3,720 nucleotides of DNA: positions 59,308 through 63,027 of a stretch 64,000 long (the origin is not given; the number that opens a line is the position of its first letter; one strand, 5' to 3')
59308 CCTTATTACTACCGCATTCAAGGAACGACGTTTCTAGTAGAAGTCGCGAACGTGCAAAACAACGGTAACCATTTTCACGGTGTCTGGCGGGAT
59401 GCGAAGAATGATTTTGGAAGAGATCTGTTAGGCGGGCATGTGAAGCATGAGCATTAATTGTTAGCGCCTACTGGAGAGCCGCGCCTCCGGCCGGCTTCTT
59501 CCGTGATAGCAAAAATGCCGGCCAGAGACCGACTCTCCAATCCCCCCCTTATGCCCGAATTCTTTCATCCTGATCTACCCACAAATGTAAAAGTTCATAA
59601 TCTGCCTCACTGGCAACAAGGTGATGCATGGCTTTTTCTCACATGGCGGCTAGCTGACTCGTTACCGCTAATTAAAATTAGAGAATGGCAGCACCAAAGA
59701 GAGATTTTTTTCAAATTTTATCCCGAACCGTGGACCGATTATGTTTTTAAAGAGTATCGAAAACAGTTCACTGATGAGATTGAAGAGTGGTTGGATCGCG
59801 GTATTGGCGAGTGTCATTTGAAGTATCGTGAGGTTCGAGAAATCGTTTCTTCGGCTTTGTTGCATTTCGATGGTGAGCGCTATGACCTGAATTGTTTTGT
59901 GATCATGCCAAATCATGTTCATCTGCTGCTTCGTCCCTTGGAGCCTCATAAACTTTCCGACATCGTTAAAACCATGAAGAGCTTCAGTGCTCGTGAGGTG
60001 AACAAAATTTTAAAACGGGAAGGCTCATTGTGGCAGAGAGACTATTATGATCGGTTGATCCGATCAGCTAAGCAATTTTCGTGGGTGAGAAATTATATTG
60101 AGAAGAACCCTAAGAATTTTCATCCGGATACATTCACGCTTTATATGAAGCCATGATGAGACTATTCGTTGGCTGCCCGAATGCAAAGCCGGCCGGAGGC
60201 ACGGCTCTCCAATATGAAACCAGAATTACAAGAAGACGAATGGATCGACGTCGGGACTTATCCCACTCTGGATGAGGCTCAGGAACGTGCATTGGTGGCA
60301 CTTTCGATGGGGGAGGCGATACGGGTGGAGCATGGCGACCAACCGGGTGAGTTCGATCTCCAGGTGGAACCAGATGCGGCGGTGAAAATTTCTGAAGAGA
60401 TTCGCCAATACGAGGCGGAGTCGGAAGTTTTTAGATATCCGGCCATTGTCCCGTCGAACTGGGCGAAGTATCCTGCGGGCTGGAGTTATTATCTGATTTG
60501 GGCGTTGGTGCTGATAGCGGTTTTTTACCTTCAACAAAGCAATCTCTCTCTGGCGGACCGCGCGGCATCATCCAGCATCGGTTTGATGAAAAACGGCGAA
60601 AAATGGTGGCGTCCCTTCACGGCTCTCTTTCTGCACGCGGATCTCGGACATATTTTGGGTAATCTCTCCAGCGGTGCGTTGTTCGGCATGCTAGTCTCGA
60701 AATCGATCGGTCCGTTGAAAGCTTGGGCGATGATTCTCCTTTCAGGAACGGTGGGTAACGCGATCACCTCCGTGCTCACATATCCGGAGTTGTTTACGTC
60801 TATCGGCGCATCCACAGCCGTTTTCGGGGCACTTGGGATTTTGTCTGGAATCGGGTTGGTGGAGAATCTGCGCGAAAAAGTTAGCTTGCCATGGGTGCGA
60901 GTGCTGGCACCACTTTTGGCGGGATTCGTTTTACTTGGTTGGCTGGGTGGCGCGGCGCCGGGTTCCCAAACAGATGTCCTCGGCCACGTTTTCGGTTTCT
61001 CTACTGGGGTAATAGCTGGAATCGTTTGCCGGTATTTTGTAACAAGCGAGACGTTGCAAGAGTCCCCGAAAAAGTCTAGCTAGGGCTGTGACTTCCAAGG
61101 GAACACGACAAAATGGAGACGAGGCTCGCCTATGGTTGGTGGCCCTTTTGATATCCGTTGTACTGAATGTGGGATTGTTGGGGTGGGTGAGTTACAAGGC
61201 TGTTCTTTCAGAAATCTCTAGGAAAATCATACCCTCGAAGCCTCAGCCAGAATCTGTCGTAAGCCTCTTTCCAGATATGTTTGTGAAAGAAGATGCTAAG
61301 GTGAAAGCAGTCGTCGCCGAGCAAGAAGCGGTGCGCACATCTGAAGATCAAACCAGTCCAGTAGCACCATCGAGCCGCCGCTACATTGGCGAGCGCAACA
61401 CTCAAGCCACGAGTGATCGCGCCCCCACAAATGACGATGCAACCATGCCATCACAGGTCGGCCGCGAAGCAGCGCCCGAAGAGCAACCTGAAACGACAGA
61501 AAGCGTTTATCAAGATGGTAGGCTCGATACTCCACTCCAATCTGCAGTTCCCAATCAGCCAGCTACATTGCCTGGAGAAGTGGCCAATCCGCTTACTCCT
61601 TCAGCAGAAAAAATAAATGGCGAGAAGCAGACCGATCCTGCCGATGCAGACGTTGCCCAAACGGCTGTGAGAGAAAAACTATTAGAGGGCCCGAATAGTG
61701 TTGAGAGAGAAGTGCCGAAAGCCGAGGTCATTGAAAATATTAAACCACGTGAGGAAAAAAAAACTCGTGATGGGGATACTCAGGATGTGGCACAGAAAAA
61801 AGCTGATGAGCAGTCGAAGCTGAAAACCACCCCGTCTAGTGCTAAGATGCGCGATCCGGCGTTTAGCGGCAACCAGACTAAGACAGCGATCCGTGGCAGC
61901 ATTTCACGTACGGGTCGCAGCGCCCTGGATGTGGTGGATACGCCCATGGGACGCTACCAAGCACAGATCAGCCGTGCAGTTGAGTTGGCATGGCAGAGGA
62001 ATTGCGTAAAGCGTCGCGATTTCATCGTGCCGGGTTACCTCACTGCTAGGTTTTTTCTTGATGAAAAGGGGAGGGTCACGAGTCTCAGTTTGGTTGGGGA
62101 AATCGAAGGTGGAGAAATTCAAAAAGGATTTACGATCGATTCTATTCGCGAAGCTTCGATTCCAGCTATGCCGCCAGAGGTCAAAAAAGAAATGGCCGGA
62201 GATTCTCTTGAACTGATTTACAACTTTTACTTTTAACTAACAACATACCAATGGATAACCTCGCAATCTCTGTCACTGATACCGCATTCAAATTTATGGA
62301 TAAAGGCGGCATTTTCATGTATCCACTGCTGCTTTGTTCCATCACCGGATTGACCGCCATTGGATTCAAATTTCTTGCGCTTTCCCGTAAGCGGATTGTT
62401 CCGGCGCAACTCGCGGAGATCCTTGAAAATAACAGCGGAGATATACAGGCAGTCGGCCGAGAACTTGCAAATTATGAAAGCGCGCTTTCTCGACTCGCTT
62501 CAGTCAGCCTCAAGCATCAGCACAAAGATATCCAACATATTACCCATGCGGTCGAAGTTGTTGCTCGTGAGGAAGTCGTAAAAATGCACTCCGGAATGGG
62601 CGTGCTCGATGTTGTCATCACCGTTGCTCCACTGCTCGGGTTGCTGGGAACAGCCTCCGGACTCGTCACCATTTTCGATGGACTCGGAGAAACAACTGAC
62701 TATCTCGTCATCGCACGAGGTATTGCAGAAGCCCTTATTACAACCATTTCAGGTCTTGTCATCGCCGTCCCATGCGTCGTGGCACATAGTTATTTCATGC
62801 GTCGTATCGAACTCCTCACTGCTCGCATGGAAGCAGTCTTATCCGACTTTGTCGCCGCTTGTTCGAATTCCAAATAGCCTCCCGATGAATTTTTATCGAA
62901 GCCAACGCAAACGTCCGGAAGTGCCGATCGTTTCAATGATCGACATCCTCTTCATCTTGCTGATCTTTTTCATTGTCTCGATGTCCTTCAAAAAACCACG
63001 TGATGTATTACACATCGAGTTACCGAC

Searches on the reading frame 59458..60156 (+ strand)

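Call 94: search_protein_families(library=pfam, proteins=[window:59458-60156:+], max_evalue=0.001)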
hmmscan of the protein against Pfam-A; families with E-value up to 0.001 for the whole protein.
window:59458-60156:+ (232 aa): 1 family
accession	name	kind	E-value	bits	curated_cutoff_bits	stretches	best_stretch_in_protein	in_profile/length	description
PF01797.21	Y1_Tnp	-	6.2e-12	46.1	23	1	141-217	40-121/121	Transposase IS200 like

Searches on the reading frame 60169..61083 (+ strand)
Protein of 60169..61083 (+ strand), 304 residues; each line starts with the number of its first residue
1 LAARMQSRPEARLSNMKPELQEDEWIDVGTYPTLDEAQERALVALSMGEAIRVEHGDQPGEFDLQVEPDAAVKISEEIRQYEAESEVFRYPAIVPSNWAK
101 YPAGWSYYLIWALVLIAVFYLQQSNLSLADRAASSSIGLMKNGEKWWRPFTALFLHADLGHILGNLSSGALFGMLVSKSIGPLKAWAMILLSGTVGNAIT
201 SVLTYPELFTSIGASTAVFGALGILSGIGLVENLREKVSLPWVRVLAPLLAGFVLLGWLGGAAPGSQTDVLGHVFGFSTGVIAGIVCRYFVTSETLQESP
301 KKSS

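Call 94: search_protein_families(library=pfam, proteins=[window:60169-61083:+], max_evalue=0.001)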
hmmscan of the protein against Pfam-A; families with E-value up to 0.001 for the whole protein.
window:60169-61083:+ (304 aa): 1 family
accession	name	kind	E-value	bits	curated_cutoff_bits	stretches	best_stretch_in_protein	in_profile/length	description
PF01694.28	Rhomboid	-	3.1e-22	79.8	22.6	1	144-288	2-141/143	Rhomboid domain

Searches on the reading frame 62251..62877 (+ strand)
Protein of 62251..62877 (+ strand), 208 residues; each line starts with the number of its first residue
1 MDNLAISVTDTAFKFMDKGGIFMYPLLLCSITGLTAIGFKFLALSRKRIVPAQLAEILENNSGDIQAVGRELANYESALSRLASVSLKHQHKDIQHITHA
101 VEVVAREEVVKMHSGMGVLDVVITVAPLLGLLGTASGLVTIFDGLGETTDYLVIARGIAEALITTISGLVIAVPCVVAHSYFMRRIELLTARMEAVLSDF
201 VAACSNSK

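Call 31: find_encoding_contigs(protein=window:62251-62877:+, flank=10000, max_places=2)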
Protein window:62251-62877:+ (208 aa): 1 contig read that carries it; 1 place shown.
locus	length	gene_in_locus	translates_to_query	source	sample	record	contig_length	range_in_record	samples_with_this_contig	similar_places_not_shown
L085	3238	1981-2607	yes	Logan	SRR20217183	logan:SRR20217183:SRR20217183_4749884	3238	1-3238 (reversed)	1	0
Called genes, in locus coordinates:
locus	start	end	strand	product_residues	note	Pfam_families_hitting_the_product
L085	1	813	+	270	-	?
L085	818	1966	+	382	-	-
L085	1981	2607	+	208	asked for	PF01618:MotA_ExbB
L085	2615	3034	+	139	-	PF02472:ExbD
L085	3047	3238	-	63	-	?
